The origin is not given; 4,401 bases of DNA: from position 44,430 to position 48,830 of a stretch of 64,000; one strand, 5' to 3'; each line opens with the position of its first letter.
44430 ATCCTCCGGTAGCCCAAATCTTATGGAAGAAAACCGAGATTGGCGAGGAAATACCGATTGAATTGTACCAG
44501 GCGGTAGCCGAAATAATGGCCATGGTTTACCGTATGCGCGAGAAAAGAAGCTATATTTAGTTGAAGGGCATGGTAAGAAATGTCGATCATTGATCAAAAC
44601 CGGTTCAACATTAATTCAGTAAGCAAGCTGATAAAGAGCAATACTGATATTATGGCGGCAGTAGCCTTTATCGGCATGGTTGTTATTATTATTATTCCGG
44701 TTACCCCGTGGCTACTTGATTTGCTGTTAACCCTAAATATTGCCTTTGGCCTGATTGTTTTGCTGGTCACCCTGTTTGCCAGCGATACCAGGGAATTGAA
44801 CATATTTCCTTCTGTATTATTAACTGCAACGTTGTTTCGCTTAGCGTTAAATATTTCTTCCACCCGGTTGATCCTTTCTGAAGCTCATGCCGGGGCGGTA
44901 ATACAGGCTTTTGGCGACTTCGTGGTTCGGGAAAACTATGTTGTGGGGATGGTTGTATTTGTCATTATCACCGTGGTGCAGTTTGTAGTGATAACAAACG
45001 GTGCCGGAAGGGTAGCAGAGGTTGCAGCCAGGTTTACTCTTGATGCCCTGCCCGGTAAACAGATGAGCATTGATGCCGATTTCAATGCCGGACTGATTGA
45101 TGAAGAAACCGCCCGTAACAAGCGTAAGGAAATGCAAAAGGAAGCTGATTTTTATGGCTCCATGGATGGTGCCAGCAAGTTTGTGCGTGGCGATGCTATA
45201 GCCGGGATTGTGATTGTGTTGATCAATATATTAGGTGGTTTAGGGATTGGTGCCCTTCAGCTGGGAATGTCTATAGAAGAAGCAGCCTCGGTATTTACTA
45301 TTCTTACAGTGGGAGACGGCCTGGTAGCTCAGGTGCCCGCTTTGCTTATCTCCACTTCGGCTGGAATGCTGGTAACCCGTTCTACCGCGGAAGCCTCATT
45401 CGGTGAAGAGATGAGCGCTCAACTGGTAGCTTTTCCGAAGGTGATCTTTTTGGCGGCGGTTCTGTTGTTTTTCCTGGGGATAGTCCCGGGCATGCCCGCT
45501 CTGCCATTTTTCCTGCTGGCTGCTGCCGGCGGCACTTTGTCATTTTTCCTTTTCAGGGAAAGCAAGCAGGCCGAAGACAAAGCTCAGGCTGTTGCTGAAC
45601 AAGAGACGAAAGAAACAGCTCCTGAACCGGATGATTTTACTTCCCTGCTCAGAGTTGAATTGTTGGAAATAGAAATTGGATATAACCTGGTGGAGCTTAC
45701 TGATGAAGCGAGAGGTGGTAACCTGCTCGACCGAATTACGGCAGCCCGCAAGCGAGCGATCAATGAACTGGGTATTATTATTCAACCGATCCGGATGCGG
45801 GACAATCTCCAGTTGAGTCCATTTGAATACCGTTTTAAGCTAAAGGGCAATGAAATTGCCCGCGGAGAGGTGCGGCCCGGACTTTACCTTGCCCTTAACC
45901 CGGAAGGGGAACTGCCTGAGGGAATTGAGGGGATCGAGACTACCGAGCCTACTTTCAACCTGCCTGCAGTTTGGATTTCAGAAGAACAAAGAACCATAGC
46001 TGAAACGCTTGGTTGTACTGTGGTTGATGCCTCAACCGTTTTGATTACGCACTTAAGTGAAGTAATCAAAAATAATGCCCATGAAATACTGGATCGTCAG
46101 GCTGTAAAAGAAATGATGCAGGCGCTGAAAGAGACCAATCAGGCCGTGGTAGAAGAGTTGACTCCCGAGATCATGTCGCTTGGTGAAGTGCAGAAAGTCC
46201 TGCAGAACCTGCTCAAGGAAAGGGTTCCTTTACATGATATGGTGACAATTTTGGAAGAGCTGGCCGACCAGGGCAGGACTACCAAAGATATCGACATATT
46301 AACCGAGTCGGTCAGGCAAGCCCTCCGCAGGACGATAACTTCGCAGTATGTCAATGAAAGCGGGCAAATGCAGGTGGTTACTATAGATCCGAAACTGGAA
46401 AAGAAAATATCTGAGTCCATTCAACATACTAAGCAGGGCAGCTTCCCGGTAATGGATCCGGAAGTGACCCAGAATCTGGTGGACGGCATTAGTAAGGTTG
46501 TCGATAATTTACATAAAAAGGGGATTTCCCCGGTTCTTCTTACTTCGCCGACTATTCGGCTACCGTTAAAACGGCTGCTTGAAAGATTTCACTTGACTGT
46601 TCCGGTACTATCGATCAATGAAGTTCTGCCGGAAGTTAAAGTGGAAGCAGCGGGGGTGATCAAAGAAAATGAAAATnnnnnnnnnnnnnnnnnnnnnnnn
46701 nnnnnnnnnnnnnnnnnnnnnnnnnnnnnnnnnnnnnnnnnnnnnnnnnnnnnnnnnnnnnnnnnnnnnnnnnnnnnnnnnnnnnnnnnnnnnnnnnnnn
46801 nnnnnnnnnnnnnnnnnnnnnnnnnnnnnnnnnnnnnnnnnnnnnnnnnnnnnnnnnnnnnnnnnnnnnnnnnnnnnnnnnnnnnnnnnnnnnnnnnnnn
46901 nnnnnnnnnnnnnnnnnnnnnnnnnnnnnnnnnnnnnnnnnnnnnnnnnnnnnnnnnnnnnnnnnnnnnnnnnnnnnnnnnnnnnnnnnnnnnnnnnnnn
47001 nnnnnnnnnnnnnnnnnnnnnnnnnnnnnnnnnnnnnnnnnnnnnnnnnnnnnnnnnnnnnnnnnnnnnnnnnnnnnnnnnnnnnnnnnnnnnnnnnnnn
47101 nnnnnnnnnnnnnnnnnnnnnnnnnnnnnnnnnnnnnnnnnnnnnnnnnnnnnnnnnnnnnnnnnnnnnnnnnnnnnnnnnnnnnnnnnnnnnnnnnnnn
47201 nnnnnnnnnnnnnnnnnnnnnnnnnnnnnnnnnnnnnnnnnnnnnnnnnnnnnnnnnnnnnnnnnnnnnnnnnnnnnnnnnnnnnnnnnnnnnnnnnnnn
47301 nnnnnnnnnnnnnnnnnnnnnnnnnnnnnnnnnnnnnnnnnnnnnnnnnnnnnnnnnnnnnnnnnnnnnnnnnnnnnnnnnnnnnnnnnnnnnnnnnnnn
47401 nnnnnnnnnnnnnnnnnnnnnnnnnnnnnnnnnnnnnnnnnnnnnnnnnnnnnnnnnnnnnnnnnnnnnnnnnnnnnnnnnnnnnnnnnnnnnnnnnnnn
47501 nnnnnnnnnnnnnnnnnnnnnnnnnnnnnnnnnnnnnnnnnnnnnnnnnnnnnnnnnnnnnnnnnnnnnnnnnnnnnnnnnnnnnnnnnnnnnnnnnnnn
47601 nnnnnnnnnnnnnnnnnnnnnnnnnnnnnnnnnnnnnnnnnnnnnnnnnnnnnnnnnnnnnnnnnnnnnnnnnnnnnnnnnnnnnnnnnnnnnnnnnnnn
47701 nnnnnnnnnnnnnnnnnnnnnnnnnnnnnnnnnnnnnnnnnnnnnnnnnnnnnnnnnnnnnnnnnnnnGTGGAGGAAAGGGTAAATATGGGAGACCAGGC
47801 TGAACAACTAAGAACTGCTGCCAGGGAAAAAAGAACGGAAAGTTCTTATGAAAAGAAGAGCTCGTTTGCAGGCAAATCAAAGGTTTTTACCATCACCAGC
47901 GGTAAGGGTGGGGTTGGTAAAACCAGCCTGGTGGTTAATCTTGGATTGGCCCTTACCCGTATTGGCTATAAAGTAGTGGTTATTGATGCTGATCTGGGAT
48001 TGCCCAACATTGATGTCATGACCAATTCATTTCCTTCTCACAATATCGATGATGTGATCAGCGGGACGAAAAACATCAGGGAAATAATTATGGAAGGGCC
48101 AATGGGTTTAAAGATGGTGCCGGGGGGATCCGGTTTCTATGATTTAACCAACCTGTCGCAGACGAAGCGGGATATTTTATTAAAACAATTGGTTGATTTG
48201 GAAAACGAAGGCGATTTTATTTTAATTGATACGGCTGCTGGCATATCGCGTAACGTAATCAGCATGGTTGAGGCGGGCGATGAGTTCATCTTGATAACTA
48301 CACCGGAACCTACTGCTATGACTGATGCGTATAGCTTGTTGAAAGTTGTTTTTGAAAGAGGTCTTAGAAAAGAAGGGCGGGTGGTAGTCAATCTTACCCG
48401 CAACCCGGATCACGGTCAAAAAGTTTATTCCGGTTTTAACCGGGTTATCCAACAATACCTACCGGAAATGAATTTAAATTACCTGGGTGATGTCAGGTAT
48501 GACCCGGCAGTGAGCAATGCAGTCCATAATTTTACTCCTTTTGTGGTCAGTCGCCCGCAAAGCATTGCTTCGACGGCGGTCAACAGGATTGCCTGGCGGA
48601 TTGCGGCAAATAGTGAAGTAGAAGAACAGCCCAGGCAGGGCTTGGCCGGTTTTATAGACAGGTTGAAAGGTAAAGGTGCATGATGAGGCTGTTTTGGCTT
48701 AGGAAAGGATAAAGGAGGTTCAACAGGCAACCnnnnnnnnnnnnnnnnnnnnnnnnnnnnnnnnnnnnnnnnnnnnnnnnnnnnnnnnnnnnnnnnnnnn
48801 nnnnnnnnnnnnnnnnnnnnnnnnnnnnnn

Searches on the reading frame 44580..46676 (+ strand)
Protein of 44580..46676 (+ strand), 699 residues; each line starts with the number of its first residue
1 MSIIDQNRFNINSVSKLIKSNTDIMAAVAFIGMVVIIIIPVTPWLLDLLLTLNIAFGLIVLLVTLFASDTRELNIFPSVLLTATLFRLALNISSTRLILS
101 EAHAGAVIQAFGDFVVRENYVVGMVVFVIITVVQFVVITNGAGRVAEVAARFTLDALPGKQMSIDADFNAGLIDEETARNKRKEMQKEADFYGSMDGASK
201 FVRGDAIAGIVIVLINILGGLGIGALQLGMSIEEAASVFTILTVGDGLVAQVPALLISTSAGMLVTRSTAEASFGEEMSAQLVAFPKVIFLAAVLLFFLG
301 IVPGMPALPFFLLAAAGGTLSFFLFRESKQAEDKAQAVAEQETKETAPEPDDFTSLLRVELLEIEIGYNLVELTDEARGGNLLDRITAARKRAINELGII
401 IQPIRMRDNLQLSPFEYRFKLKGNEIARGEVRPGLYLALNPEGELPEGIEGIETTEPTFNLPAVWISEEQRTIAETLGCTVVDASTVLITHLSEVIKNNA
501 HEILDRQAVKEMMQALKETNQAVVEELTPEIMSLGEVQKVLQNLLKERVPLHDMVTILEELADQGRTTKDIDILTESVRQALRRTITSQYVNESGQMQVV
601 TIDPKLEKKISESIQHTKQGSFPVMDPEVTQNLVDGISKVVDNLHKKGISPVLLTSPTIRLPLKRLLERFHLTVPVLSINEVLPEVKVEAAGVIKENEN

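Call 59: find_homologous_proteins(query=window:44580-46676:+, max_evalue=1e-50)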
Query window:44580-46676:+ (699 aa): 8000 proteins with E <= 1e-50 among 8000 candidates; the best 120 are listed.
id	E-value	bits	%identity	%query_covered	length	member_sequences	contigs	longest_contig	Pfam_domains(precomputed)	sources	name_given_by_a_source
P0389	0.0e+0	1481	100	100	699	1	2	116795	PF00771.26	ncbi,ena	-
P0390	0.0e+0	1478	100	100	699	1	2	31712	PF00771.26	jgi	-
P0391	0.0e+0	1477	100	100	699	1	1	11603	PF00771.26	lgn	-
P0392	0.0e+0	1374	92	100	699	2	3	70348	PF00771.26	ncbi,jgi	-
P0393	0.0e+0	1265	84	100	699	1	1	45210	PF00771.26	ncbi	-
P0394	0.0e+0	1264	84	100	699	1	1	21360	PF00771.26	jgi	-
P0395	0.0e+0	1263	84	100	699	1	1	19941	PF00771.26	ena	-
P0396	0.0e+0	1260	84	100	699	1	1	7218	PF00771.26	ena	-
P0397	0.0e+0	1259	84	100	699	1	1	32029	PF00771.26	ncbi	-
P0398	0.0e+0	1259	84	100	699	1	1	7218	PF00771.26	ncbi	-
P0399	0.0e+0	1258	83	100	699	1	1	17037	PF00771.26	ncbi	ncbi:MAG: flagellar biosynthesis protein FlhA [Bacillota bacterium]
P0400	0.0e+0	1257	84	100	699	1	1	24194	PF00771.26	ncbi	-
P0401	0.0e+0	1257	83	100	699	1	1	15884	PF00771.26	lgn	-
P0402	0.0e+0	1254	83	100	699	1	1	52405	PF00771.26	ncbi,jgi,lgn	-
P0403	0.0e+0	1251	83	100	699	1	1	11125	PF00771.26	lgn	-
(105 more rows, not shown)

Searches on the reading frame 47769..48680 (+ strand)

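Call 35: search_protein_families(library=pfam, proteins=[window:47769-48680:+], max_evalue=0.01)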
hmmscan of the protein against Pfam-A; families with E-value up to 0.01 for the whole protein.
window:47769-48680:+ (304 aa): 10 families
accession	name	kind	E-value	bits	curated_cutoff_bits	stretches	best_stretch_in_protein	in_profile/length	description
PF10609.15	ParA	-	6.6e-21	75.3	27.1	1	38-278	4-245/246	NUBPL iron-transfer P-loop NTPase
PF01656.29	CbiA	-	7.7e-17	61.9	25.4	1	41-254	2-121/125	CobQ/CobB/MinD/ParA nucleotide binding domain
PF13614.12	AAA_31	-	9.3e-17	62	27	1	38-194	2-164/177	AAA domain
PF06564.18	CBP_BcsQ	-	6.8e-10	39.3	21.3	1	40-275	4-230/234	Cellulose biosynthesis protein BcsQ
PF02374.21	ArsA_ATPase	-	3.1e-05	23.8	24.3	1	42-75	5-38/305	Anion-transporting ATPase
PF09140.17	MipZ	-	0.00014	21.7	20.7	1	41-164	4-116/262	ATPase MipZ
PF00142.24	Fer4_NifH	-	0.0002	21.4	25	1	44-120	6-87/271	4Fe-4S iron sulfur cluster binding proteins, NifH/frxC family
PF03308.22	MeaB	-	0.00026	20.6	23.1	1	23-75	19-70/273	Methylmalonyl Co-A mutase-associated GTPase MeaB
PF16575.11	CLP1_P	-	0.008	16.5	26.6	0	45-81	1-37/188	mRNA cleavage and polyadenylation factor CLP1 P-loop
PF01268.25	FTHFS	-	0.0097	14.6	27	0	38-71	58-91/556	Formate--tetrahydrofolate ligase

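Call 61: search_protein_families(library=ncbifam, proteins=[window:47769-48680:+], max_evalue=1e-20)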
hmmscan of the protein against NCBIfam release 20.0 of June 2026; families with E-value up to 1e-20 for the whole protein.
window:47769-48680:+ (304 aa): 2 families
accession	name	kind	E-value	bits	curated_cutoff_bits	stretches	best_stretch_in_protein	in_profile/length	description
TIGR01969.1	minD_arch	subfamily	2.3e-41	141.6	201.75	1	39-298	2-248/251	cell division ATPase MinD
TIGR01968.1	minD_bact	equivalog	5.2e-30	104.7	212.9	1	38-300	2-258/261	septum site-determining protein MinD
